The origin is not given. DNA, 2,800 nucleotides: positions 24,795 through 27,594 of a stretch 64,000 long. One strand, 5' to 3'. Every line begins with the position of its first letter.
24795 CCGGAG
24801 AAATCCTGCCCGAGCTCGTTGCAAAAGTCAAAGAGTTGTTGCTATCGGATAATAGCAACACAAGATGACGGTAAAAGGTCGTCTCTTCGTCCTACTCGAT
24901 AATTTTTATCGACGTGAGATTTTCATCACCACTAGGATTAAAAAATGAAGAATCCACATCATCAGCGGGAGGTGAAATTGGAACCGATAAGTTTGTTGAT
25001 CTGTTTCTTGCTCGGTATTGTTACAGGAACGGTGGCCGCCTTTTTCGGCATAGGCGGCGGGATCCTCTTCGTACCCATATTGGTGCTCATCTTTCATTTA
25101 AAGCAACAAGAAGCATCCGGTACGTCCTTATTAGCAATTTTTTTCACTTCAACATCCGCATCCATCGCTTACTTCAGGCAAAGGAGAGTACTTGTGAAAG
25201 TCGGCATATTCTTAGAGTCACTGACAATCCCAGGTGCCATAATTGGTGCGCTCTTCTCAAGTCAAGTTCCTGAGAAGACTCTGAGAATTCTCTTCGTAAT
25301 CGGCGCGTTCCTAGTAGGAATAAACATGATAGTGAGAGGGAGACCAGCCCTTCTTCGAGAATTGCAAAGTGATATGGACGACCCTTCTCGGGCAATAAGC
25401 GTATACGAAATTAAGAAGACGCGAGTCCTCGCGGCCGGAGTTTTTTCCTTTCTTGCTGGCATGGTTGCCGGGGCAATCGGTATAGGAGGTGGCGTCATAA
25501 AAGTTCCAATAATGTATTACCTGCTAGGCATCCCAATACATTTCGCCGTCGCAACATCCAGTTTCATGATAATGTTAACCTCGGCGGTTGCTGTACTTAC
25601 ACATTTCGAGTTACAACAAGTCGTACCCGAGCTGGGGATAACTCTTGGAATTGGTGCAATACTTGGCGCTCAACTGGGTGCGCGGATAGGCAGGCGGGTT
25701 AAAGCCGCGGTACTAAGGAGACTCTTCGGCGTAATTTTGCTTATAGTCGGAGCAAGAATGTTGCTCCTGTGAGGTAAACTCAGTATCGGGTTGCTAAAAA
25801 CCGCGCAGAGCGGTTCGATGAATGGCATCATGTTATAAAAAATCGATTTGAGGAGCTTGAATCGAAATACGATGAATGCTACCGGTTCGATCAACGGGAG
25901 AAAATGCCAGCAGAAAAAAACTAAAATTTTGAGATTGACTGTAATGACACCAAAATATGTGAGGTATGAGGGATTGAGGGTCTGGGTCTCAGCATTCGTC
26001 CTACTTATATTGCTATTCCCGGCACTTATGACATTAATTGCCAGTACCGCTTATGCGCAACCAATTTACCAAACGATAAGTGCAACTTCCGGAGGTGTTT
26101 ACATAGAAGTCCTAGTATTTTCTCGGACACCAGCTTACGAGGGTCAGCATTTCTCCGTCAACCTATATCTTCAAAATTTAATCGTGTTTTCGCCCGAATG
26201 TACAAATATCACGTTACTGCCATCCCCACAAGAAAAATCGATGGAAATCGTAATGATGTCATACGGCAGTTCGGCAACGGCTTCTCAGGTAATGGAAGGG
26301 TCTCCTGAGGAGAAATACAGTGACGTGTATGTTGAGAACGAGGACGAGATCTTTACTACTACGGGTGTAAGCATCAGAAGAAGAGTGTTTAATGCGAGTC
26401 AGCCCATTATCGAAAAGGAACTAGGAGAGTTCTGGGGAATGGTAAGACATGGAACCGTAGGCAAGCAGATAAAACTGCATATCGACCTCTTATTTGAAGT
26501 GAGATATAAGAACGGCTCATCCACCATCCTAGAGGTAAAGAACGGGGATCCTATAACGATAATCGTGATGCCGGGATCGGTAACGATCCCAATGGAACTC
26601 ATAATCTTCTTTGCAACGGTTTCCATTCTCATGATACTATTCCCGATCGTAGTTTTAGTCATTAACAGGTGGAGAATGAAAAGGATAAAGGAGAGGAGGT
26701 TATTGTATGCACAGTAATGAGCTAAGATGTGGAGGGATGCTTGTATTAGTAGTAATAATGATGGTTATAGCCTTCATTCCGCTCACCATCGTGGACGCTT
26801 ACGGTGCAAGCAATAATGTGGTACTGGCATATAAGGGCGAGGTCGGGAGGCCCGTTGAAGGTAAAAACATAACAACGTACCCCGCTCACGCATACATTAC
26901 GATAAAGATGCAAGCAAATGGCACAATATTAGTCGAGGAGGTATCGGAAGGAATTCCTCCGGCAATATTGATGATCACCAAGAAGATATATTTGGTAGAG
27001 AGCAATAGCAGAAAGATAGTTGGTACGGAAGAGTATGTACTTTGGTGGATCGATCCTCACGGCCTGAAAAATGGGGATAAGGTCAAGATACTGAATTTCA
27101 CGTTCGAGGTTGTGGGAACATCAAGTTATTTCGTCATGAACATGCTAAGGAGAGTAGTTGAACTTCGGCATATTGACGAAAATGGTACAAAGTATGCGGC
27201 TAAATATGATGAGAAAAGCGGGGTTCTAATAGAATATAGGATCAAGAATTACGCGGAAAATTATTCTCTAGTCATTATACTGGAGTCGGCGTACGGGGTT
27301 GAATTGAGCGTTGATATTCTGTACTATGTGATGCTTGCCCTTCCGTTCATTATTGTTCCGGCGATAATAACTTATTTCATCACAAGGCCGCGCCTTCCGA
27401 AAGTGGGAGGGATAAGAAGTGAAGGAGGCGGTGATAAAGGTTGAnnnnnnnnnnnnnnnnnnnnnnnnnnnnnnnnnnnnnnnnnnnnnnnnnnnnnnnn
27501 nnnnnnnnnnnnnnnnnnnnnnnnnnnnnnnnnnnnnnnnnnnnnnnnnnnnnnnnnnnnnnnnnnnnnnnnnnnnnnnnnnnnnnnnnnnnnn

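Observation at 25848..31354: Five-gene operon for a cell-surface/export system: two paralogous anchored proteins, an ABC-2 ATPase and permease, and a large polytopic membrane protein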

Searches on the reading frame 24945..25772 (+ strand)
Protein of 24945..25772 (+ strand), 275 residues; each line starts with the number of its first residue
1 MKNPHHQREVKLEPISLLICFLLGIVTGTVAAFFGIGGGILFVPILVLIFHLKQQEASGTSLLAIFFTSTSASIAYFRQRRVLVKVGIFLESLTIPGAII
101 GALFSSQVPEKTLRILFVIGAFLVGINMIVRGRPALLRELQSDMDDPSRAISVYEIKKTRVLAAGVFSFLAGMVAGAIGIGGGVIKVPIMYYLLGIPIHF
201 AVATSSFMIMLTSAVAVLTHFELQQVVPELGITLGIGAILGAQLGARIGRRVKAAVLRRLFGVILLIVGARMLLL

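Call 3: search_protein_families(library=pfam, proteins=[window:24945-25772:+], max_evalue=1)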
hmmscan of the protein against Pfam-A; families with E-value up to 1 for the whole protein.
window:24945-25772:+ (275 aa): 1 family
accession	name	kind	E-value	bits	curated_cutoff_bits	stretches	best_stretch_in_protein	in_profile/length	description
PF01925.25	TauE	-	3.6e-57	194.2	32.6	1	20-272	1-237/237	Sulfite exporter TauE/SafE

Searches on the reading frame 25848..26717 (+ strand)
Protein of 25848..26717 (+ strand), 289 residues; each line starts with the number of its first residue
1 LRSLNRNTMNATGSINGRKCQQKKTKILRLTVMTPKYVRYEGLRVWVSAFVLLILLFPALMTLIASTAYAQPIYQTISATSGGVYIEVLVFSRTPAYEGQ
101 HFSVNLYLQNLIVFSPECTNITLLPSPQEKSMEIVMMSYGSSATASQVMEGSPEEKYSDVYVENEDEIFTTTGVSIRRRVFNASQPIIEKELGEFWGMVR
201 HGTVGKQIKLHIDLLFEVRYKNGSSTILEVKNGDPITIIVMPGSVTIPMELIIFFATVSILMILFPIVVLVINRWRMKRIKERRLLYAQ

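Call 3: search_protein_families(library=pfam, proteins=[window:25848-26717:+], max_evalue=1)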
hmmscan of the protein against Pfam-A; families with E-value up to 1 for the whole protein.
window:25848-26717:+ (289 aa): 0 families

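Call 4: search_protein_families(library=ncbifam, proteins=[window:25848-26717:+], max_evalue=1)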
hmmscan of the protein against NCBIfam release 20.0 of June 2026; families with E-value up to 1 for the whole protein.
window:25848-26717:+ (289 aa): 1 family
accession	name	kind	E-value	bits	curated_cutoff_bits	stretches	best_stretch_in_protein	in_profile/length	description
TIGR03017.1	EpsF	equivalog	0.099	11.3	422.75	1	212-246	31-65/444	chain length determinant protein EpsF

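Call 14: find_homologous_proteins(query=window:25944-26717:+, max_evalue=0.01)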
Query window:25944-26717:+ (257 aa): 2 proteins with E <= 0.01 among 725 candidates.
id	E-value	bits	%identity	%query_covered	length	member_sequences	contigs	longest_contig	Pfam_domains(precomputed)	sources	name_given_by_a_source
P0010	2.6e-161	553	100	100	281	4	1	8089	-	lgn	-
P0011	2.7e-53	199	42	87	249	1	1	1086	-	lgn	-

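Call 22: find_encoding_contigs(protein=P0011, flank=5000, max_places=3)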
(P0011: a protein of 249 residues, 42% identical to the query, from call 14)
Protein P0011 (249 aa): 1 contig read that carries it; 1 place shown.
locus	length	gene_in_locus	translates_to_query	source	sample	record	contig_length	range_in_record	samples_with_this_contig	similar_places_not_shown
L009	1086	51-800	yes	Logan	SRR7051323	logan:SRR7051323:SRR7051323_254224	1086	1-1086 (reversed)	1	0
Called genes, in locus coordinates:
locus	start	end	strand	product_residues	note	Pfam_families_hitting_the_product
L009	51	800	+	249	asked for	-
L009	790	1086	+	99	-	?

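Call 39: find_related_loci(query=A2, collection=metagenome_contigs, flank=8000)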
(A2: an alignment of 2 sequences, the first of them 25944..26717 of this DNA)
Query A2 (257 aa) in metagenome_contigs; peptide patterns used: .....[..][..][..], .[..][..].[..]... (x = any residue, [..] = any of these).
303 stretches matched a pattern, but none encodes a relative of the query by tblastn (E <= 1e-3).

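Call 40: search_protein_families(library=padloc, proteins=[window:25944-26717:+], max_evalue=0.1)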
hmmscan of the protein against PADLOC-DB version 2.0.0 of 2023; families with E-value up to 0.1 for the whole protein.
window:25944-26717:+ (257 aa): 0 families

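Call 41: search_protein_families(library=phrogs, proteins=[window:25944-26717:+], max_evalue=0.1)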
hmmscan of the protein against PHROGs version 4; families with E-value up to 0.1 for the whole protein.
window:25944-26717:+ (257 aa): 0 families

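Call 48: predict_structure(alignment_id=A2)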
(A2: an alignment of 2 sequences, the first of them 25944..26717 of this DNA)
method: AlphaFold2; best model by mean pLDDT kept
length: 257 residues; sequences in the alignment: 2
mean_pLDDT: 73.2   pTM: 0.59
mean pLDDT of the five models: 73.2, 71.9, 71.7, 65.6, 64.9
residues with pLDDT >= 90: 36; 70-90: 148; 50-70: 43; < 50: 30
segments of 3 or more residues with pLDDT < 50: 1-6, 97-120
pLDDT, mean of each block of 10 residues (from residue 1): 47 71 65 65 89 90 79 89 86 63 26 33 74 68 83 72 81 81 91 91 82 63 77 82 82 71
secondary structure, 60 per line:
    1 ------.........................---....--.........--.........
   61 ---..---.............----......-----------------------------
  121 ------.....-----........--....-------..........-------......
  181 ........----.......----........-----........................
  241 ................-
elements in order: H7-31 E35-38 E41-49 E52-60 E69-81 E86-91 E127-131 E137-144 E147-150 E158-167 E175-188 E193-199 E204-211 H217-256

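Call 51: fold_search(model_id=the predicted structure, library=pdb)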
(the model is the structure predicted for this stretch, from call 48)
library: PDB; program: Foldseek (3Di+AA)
matches with E <= 10: 1100; with E <= 0.001: 0
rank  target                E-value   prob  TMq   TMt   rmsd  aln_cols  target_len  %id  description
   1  7p2p_B                3.3e-03  0.94  0.22  0.29  24.9       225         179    9  Human Signal Peptidase Complex Paralog A (SPC-A) (released 2021-10-06)
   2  8xgl_B                2.7e-02  0.51  0.17  0.28  10.5       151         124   10  Structure of the Magnaporthe oryzae effector NIS1 (released 2024-09-18)
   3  9i2s_A                5.7e-02  0.44  0.22  0.28   9.1       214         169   10  Velvet domain of the transcriptional regulator VeA (released 2025-05-07)
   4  9rt2_N1               6.3e-02  0.21  0.18  0.17  18.1       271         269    9  NetF - ANTXR2 structure (C4) (released 2026-02-18)
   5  6kg8_MODEL_1_A        6.7e-02  0.66  0.23  0.33  11.8       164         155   13  Solution structure of CaCohA2 from Clostridium acetobutylicum (released 2020-07-08)
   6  6z9c                  7.0e-02  0.99  0.33  0.32   4.9       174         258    9  Structure of human POLDIP2, a multifaceted adaptor protein in metabolism and genome stability (released 2020-06-17)
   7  9i2s_C                7.0e-02  0.35  0.21  0.27   9.0       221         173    9  Velvet domain of the transcriptional regulator VeA (released 2025-05-07)
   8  6zlx                  7.4e-02  0.99  0.32  0.34   4.4       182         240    9  The structure of the ClpX-associated factor PDIP38 (released 2021-07-14)
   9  4p1y_B                8.2e-02  0.20  0.18  0.18  18.9       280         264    9  Crystal structure of staphylococcal gamma-hemolysin prepore (released 2014-10-01)
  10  1wcq_C                9.5e-02  0.33  0.18  0.09  15.0       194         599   11  Mutagenesis of the Nucleophilic Tyrosine in a Bacterial Sialidase to Phenylalanine. (released 2005-10-12)
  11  3ul4_A                1.0e-01  0.54  0.21  0.32  11.2       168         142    5  Crystal structure of Coh-OlpA(Cthe_3080)-Doc918(Cthe_0918) complex: A novel type I Cohesin-Dockerin complex from Clost (released 2012-11-28)
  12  5nrk_A                1.1e-01  0.57  0.24  0.36  12.7       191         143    8  Crystal structure of the sixth cohesin from Acetivibrio cellulolyticus' scaffoldin B in complex with Cel5 dockerin S15 (released 2018-01-31)
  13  4fl4_L                1.2e-01  0.35  0.20  0.18  11.6       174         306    9  Scaffoldin conformation and dynamics revealed by a ternary complex from the Clostridium thermocellum cellulosome (released 2012-06-27)
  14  8xgl_A                1.2e-01  0.33  0.17  0.30  10.4       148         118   12  Structure of the Magnaporthe oryzae effector NIS1 (released 2024-09-18)
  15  1qj9                  1.3e-01  0.06  0.10  0.14  18.6       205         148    8  CRYSTAL STRUCTURE OF THE OUTER MEMBRANE PROTEIN OMPX FROM ESCHERICHIA COLI (released 1999-10-06)
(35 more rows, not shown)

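Call 61: search_solved_structures(query=A2, max_evalue=10)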
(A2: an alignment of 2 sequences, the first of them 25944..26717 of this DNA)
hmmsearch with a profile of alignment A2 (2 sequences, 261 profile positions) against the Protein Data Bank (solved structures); distinct sequences matched with E-value up to 10: 0.

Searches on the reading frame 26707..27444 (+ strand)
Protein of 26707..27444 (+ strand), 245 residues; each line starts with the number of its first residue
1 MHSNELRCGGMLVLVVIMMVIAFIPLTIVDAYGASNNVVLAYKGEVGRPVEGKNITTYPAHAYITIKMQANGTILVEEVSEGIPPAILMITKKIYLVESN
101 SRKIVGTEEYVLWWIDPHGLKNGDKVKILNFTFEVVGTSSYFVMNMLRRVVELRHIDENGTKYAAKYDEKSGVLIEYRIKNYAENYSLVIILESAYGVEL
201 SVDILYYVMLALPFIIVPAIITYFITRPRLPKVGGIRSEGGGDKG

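Call 3: search_protein_families(library=pfam, proteins=[window:26707-27444:+], max_evalue=1)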
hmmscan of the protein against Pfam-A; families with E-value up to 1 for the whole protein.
window:26707-27444:+ (245 aa): 0 families

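Call 4: search_protein_families(library=ncbifam, proteins=[window:26707-27444:+], max_evalue=1)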
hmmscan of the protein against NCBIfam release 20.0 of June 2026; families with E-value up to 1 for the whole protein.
window:26707-27444:+ (245 aa): 1 family
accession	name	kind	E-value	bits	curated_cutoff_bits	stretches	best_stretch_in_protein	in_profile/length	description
TIGR03595.1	Obg_CgtA_exten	equivalog_domain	0.1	12.5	37.65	1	118-134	52-68/70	Obg family GTPase CgtA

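Call 15: find_homologous_proteins(query=window:26707-27444:+, max_evalue=0.01)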
Query window:26707-27444:+ (245 aa): 1 proteins with E <= 0.01 among 286 candidates.
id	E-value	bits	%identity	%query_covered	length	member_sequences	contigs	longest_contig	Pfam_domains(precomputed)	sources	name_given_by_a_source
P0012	1.5e-155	533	100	100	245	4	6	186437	-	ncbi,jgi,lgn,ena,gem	ncbi:MAG: hypothetical protein ACTSXJ_05250 [Candidatus Baldrarchaeia archaeon]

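Call 40: search_protein_families(library=padloc, proteins=[window:26707-27444:+], max_evalue=0.1)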
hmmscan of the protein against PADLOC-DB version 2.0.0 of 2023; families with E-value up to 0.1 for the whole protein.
window:26707-27444:+ (245 aa): 1 family
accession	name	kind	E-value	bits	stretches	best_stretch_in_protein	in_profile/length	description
PDLC04418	PDC-M11A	-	0.011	12.6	1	82-209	279-407/444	-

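Call 41: search_protein_families(library=phrogs, proteins=[window:26707-27444:+], max_evalue=0.1)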
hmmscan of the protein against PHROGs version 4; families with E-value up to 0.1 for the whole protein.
window:26707-27444:+ (245 aa): 1 family
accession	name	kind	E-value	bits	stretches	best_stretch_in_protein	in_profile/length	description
phrog_23415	-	unknown function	0.054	14.4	1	144-221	24-100/124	-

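Call 62: search_solved_structures(query=window:26707-27444:+, max_evalue=10)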
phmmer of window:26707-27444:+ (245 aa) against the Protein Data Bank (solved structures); distinct sequences matched with E-value up to 10: 0.
